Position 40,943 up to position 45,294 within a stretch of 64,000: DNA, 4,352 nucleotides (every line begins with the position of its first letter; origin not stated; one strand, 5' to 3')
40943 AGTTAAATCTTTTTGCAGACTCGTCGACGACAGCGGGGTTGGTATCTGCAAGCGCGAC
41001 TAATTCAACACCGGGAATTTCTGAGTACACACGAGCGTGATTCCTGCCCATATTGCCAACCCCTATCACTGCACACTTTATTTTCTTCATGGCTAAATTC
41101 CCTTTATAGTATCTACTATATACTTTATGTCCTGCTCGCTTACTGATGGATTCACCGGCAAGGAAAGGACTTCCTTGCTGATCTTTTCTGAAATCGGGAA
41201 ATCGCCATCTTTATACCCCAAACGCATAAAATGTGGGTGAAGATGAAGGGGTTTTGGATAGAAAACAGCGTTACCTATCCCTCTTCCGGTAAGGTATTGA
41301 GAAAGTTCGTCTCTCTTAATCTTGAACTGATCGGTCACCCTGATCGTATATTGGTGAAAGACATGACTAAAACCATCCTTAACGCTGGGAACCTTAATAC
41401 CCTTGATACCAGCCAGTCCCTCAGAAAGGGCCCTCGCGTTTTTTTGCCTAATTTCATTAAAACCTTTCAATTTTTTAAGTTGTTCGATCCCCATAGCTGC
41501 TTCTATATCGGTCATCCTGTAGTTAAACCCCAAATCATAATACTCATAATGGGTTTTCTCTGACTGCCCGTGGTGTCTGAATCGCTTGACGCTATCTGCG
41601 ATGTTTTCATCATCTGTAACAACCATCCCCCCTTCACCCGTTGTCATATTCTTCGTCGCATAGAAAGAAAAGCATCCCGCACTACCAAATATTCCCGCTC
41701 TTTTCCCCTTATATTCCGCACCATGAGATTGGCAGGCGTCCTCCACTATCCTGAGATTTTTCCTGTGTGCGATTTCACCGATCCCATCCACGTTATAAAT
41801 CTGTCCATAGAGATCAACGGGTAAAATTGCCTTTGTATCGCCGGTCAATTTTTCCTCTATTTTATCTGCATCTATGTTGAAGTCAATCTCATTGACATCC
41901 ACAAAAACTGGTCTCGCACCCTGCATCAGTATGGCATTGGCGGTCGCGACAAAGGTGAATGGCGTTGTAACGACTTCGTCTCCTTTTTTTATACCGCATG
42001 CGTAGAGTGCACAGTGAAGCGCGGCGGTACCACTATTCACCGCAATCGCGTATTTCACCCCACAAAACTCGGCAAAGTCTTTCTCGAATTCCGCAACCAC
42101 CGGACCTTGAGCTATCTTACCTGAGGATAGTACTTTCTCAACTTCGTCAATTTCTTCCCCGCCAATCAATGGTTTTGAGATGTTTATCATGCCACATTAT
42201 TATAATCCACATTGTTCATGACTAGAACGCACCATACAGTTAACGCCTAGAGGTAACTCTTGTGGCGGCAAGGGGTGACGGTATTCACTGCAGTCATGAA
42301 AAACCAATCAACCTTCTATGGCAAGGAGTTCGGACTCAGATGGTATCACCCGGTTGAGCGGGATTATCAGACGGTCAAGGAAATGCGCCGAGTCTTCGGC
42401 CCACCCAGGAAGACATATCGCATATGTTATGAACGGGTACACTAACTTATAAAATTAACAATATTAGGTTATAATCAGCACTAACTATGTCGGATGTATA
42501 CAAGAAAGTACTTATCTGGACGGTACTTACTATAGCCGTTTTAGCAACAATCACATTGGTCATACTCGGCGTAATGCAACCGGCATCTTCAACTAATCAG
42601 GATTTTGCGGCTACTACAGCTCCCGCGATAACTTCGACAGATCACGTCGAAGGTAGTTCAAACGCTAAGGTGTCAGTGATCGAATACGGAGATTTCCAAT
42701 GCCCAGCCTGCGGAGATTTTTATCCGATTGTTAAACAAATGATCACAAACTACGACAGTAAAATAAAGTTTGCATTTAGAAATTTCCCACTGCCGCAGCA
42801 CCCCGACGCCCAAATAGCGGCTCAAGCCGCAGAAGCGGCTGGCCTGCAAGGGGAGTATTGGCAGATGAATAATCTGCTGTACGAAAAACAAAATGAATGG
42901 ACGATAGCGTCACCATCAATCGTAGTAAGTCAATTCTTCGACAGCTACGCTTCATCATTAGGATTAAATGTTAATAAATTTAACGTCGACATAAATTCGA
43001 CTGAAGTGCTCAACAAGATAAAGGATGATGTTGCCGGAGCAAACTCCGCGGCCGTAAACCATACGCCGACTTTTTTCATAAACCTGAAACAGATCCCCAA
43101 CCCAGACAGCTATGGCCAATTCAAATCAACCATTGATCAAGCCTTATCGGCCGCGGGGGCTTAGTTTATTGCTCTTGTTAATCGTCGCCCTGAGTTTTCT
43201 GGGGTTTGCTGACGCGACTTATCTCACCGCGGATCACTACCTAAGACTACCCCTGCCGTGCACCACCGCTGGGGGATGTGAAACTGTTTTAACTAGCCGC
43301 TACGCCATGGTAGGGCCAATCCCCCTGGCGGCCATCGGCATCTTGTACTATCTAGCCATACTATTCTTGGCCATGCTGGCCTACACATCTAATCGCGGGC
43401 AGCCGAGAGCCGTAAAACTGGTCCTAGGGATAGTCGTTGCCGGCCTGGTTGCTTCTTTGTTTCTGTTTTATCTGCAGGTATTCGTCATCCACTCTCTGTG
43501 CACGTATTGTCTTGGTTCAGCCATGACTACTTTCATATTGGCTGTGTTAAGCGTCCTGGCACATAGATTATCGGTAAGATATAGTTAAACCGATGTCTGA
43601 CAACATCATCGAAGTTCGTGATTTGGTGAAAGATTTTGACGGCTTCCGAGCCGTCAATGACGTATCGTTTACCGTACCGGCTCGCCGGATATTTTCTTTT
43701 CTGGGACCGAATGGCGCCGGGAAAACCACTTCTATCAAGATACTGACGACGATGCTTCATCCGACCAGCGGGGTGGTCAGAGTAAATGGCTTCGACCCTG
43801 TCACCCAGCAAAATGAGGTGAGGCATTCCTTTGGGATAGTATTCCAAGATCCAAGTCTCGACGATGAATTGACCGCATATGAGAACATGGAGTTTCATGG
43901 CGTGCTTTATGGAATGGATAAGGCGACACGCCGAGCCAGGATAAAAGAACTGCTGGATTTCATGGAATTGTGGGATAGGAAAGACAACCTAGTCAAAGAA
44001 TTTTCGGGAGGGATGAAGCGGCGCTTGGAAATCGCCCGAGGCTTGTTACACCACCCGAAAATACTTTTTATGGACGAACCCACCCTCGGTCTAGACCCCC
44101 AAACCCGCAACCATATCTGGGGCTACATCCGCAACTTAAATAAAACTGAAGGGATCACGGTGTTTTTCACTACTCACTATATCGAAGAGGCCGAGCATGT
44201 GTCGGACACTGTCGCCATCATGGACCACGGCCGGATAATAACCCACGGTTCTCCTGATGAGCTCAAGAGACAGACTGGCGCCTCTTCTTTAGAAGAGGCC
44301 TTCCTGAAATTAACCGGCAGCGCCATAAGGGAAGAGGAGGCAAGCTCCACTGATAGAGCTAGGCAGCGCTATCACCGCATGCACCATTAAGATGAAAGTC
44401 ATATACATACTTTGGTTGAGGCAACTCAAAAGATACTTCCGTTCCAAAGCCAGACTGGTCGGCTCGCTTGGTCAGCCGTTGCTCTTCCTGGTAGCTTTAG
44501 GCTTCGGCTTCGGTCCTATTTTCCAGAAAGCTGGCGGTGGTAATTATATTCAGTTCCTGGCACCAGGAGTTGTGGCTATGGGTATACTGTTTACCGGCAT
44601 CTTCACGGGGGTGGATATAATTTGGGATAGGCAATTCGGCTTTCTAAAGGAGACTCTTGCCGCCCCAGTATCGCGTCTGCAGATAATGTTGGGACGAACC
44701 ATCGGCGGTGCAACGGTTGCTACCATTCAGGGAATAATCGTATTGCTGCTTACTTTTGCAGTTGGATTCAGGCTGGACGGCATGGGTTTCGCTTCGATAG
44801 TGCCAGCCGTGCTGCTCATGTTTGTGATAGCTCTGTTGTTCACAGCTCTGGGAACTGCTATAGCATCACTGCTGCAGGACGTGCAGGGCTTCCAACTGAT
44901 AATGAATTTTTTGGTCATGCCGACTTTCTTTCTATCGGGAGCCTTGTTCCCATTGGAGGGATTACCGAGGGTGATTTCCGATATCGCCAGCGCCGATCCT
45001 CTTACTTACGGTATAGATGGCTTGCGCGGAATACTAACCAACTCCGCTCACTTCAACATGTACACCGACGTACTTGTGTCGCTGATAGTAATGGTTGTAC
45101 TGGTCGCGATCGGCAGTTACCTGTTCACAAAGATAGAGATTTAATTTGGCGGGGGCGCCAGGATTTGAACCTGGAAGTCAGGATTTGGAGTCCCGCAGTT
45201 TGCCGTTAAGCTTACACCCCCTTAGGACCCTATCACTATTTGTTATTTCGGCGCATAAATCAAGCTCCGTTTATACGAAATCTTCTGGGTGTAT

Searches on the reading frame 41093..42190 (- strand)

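Call 52: search_protein_families(library=pfam, proteins=[window:41093-42190:-], max_evalue=0.001)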
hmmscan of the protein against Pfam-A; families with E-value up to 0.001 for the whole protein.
window:41093-42190:- (365 aa): 5 families
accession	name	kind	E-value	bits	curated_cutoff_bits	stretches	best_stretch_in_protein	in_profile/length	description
PF01041.23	DegT_DnrJ_EryC1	-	8.1e-130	433.7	19.8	1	9-362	3-359/360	DegT/DnrJ/EryC1/StrS aminotransferase family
PF01212.27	Beta_elim_lyase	-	6.3e-09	36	27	1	27-267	29-273/288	Beta-eliminating lyase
PF01053.26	Cys_Met_Meta_PP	-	1.6e-08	34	27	1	29-161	51-183/381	Cys/Met metabolism PLP-dependent enzyme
PF00155.27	Aminotran_1_2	-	7e-08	32.5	19.7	1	31-122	43-150/361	Aminotransferase class I and II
PF00266.25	Aminotran_5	-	2e-06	27.5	21.5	1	32-157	45-181/371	Aminotransferase class-V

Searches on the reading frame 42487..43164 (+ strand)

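Call 52: search_protein_families(library=pfam, proteins=[window:42487-43164:+], max_evalue=0.001)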
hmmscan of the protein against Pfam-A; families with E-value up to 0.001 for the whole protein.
window:42487-43164:+ (225 aa): 3 families
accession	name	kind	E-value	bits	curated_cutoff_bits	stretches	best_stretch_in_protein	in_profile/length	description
PF13462.12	Thioredoxin_4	-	1.7e-28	100.3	23.2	1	50-217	3-164/165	Thioredoxin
PF01323.26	DSBA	-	8.1e-11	42.5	25.6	1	64-216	2-190/191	DSBA-like thioredoxin domain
PF13743.12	Thioredoxin_5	-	7e-08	32.9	27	1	111-198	77-163/186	Thioredoxin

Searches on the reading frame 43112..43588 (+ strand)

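Call 52: search_protein_families(library=pfam, proteins=[window:43112-43588:+], max_evalue=0.001)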
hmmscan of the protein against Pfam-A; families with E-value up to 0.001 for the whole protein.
window:43112-43588:+ (158 aa): 1 family
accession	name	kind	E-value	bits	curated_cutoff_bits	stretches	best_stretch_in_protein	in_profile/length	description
PF07884.19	VKOR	-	5.4e-27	95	27.5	1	23-147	2-133/134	Vitamin K epoxide reductase family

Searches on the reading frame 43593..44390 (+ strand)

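Call 53: search_protein_families(library=pfam, proteins=[window:43593-44390:+], max_evalue=0.001)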
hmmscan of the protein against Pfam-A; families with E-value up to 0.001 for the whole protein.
window:43593-44390:+ (265 aa): 4 families
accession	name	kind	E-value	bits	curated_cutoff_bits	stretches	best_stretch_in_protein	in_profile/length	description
PF00005.33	ABC_tran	-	5.7e-33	114.9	25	1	21-164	1-136/137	ABC transporter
PF13304.12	AAA_21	-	9.5e-10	39.5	27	1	136-195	237-298/304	AAA domain, putative AbiEii toxin, Type IV TA system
PF13175.12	AAA_15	-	3.7e-05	23.9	32.1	0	18-58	11-50/374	AAA ATPase domain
PF13476.12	AAA_23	-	0.00016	22.8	27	1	17-58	6-46/201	AAA domain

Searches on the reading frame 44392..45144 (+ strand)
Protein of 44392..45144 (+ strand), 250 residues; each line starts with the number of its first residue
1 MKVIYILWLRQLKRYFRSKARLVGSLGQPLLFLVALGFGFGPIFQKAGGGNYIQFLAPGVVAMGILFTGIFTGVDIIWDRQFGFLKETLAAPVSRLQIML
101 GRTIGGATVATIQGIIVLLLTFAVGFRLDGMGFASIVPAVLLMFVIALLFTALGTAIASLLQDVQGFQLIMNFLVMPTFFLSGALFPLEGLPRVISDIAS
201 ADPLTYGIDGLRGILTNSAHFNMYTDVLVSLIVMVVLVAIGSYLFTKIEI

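Call 53: search_protein_families(library=pfam, proteins=[window:44392-45144:+], max_evalue=0.001)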
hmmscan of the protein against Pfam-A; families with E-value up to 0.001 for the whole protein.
window:44392-45144:+ (250 aa): 3 families
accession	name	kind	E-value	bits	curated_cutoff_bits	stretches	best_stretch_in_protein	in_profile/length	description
PF01061.29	ABC2_membrane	-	2.7e-36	125.6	26.9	1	4-215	3-210/211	ABC-2 type transporter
PF12698.13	ABC2_membrane_3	-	2.6e-21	76.5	31.6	1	50-242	158-346/347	ABC-2 family transporter protein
PF12679.13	ABC2_membrane_2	-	8.4e-07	29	27.2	1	60-247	73-280/283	ABC-2 family transporter protein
